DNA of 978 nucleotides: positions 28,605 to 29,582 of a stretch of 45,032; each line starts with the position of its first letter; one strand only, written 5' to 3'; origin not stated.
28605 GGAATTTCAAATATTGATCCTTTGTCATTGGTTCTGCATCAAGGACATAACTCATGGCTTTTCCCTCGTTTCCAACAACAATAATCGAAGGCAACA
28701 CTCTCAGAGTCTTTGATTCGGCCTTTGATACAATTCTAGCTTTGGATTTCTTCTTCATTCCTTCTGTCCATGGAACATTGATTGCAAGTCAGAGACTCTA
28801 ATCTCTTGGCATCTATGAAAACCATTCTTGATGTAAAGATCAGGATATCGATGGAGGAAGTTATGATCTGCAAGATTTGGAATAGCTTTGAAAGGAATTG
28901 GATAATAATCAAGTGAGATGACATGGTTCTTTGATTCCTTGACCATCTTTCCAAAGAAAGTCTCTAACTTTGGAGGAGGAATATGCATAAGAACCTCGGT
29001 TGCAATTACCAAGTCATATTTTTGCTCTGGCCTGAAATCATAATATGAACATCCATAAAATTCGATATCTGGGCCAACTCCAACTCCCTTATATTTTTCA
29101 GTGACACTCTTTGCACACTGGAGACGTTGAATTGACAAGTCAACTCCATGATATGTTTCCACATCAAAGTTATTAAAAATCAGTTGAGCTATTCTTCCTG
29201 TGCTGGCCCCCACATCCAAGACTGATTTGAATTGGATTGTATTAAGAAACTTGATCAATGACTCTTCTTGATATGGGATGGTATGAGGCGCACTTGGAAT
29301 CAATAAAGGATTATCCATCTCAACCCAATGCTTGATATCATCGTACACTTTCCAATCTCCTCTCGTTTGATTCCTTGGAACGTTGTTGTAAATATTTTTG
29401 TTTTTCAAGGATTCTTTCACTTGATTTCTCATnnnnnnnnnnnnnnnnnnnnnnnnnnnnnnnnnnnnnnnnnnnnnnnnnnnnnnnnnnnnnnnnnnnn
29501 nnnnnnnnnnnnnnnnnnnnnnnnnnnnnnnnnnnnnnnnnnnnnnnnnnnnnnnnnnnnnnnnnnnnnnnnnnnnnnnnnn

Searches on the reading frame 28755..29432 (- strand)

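Call 80: search_protein_families(library=pfam, proteins=[window:28755-29432:-], max_evalue=0.01)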
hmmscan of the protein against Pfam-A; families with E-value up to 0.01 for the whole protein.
window:28755-29432:- (225 aa): 9 families
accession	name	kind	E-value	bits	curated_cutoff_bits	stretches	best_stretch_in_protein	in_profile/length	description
PF13649.12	Methyltransf_25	-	3e-10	41.1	27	1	71-164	1-90/97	Methyltransferase domain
PF08242.18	Methyltransf_12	-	6.7e-08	33.6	30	1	72-159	1-84/98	Methyltransferase domain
PF13847.12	Methyltransf_31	-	2.7e-07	30.8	27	1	70-155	6-91/145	Methyltransferase domain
PF08241.18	Methyltransf_11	-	6.1e-07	30.4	21.2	1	72-161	1-81/95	Methyltransferase domain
PF13489.12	Methyltransf_23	-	9.8e-07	29.1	27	1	65-155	20-98/164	Methyltransferase domain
PF02353.26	CMAS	-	2.2e-05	24.4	27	1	68-166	63-155/273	Mycolic acid cyclopropane synthetase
PF05175.20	MTS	-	0.0013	18.9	23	1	59-143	23-103/170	Methyltransferase small domain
PF05891.18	Methyltransf_PK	-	0.0018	18.2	27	1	63-166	51-150/218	AdoMet dependent proline di-methyltransferase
PF03848.20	TehB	-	0.0026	17.6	20.4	1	61-165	24-122/193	Tellurite resistance protein TehB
